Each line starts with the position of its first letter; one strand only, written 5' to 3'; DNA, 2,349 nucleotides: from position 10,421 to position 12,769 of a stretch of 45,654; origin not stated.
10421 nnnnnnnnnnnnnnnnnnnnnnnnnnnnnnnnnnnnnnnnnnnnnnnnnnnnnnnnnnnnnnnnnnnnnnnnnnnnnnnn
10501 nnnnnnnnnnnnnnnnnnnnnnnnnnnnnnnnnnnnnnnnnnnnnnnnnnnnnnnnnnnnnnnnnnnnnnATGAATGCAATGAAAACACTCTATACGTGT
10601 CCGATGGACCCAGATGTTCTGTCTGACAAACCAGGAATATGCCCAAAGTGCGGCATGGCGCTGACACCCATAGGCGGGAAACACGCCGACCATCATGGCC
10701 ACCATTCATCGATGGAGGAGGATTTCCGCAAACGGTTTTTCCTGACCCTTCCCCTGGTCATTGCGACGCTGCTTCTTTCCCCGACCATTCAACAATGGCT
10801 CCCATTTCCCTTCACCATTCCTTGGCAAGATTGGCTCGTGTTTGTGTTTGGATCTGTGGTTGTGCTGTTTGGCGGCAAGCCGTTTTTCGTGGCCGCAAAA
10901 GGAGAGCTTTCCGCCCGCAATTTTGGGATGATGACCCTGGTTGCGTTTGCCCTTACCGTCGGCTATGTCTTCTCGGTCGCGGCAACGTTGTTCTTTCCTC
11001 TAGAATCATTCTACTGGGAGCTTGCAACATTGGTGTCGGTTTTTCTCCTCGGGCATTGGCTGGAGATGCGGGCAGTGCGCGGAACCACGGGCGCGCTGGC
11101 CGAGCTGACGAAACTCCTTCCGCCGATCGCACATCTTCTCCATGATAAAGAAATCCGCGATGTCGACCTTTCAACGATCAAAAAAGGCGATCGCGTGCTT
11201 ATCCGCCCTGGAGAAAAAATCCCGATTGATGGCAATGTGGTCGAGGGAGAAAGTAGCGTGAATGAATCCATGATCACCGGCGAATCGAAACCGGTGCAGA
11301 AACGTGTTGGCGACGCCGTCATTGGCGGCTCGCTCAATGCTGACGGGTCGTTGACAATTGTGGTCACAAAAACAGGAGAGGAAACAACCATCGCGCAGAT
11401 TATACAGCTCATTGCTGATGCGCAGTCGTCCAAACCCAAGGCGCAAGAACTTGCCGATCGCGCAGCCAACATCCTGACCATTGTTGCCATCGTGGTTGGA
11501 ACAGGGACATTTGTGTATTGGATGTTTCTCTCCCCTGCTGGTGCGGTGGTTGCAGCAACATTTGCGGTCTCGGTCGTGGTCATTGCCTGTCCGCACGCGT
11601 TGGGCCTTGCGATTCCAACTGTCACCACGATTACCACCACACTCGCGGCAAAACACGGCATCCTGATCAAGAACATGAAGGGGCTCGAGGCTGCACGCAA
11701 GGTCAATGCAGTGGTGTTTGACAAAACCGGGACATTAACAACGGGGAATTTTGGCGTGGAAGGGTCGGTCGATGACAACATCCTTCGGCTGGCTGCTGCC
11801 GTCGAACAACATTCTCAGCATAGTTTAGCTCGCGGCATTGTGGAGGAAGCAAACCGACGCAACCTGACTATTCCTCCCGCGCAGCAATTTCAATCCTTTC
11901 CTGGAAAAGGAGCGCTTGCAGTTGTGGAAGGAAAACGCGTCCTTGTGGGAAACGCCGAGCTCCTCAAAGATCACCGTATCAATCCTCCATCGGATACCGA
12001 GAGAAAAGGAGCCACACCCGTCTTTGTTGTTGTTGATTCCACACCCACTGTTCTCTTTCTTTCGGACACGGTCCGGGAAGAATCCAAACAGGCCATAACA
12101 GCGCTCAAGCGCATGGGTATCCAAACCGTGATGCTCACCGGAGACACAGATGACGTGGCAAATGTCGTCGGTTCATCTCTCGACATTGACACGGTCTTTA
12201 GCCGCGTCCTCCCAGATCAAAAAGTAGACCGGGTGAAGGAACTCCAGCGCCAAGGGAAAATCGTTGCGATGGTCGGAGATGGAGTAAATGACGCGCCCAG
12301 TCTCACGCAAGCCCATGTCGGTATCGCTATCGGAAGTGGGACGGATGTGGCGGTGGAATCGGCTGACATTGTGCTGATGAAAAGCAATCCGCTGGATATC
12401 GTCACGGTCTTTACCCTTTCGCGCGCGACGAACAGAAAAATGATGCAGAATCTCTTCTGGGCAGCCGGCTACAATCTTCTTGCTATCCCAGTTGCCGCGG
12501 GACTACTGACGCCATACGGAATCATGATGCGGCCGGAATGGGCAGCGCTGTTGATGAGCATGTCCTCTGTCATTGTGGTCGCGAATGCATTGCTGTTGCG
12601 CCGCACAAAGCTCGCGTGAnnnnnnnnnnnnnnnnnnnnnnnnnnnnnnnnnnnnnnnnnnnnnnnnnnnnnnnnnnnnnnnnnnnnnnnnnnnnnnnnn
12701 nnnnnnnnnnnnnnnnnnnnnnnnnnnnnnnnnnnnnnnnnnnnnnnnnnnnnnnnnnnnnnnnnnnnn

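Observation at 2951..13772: Two paralogous secreted Cys/His-rich proteins bracket the copper island; one is fused to a cupredoxin-like domain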

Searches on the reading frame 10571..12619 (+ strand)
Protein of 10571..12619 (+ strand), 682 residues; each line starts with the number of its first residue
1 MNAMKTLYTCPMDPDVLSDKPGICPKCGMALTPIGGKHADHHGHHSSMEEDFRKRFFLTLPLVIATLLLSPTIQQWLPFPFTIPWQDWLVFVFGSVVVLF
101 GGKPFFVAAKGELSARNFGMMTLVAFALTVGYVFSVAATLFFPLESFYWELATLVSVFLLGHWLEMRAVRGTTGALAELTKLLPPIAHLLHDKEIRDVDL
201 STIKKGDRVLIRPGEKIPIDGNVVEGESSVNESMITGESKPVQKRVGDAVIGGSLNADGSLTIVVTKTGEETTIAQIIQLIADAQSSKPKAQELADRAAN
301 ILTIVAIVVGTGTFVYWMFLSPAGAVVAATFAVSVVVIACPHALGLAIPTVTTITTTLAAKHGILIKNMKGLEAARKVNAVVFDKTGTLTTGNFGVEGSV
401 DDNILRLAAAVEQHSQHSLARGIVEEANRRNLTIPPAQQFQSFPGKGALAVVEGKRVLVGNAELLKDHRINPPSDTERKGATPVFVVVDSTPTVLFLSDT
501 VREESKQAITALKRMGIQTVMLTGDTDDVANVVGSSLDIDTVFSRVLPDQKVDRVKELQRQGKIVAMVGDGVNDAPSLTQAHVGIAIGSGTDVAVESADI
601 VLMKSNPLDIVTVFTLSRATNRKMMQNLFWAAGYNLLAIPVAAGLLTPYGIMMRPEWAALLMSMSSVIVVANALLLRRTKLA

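Call 10: search_protein_families(library=pfam, proteins=[window:10571-12619:+], max_evalue=0.01)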
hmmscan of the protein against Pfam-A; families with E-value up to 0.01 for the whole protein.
window:10571-12619:+ (682 aa): 4 families
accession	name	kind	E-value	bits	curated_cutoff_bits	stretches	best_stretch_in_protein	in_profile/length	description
PF00122.25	E1-E2_ATPase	-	3.6e-53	180.2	28.1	1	181-362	1-181/181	E1-E2 ATPase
PF00702.32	Hydrolase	-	2.7e-32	113.2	26.4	1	379-581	2-190/191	haloacid dehalogenase-like hydrolase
PF19335.5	HMBD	-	3.3e-13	49.8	23.6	1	8-33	2-27/28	Heavy metal binding domain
PF08282.18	Hydrolase_3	-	0.00017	21.9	20.9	1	556-606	197-247/255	haloacid dehalogenase-like hydrolase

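Call 60: search_protein_families(library=ncbifam, proteins=[window:10571-12619:+], max_evalue=0.1)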
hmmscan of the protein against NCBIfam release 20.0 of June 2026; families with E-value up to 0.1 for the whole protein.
window:10571-12619:+ (682 aa): 31 families (the best 25 are shown)
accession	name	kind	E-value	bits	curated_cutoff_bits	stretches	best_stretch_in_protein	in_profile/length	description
TIGR01511.1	ATPase-IB1_Cu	subfamily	1.6e-177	591.6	397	1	102-677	2-542/542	copper-translocating P-type ATPase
TIGR01525.1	ATPase-IB_hvy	subfamily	3e-174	581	346.25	1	120-676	1-560/560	heavy metal translocating P-type ATPase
NF007952.0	PRK10671.1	equivalog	2.7e-132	442.6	1316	1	88-678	223-833/838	copper-exporting P-type ATPase CopA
TIGR01512.1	ATPase-IB2_Cd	subfamily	3.1e-116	389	313.5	1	147-676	17-492/494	cadmium family heavy metal-translocating P-type ATPase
NF008262.1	PRK11033.1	equivalog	1.9e-95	320.9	1005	1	149-679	196-730/731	zinc/cadmium/mercury/lead-transporting ATPase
NF033775.1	P_type_ZntA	exception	7.6e-91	305.5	1240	1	149-679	201-731/732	Zn(II)/Cd(II)/Pb(II) translocating P-type ATPase ZntA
TIGR01494.1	ATPase_P-type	subfamily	3.7e-82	276.3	62.3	1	155-647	3-465/478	HAD-IC family P-type ATPase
TIGR01497.1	kdpB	equivalog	6.6e-56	189.7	527.9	1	187-616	107-562/675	potassium-transporting ATPase subunit KdpB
TIGR01647.1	ATPase-IIIA_H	equivalog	4.4e-52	177.3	615.5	3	129-397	37-305/755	plasma-membrane proton-efflux P-type ATPase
NF010609.0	PRK14010.1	equivalog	2.4e-49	168.2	1323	2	476-617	416-558/673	K(+)-transporting ATPase subunit B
TIGR01522.1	ATPase-IIA2_Ca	equivalog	8.3e-37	126.4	798.3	2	175-396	107-337/854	calcium-transporting P-type ATPase, PMR1-type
TIGR01116.1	ATPase-IIA1_Ca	equivalog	1.5e-35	122.6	703.4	2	494-625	460-606/799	calcium-translocating P-type ATPase, SERCA-type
TIGR01517.1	ATPase-IIB_Ca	equivalog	6.5e-35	120.5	507.05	2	193-397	164-379/882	calcium-translocating P-type ATPase, PMCA-type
TIGR01106.1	ATPase-IIC_X-K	subfamily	3e-34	118.1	946.1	2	173-421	129-387/997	Na,H/K antiporter P-type ATPase subunit alpha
TIGR01657.1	P-ATPase-V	hypoth_equivalog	6.4e-32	110.1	618.25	3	541-587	781-827/1055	ATP13A2 family polyamine export P-type ATPase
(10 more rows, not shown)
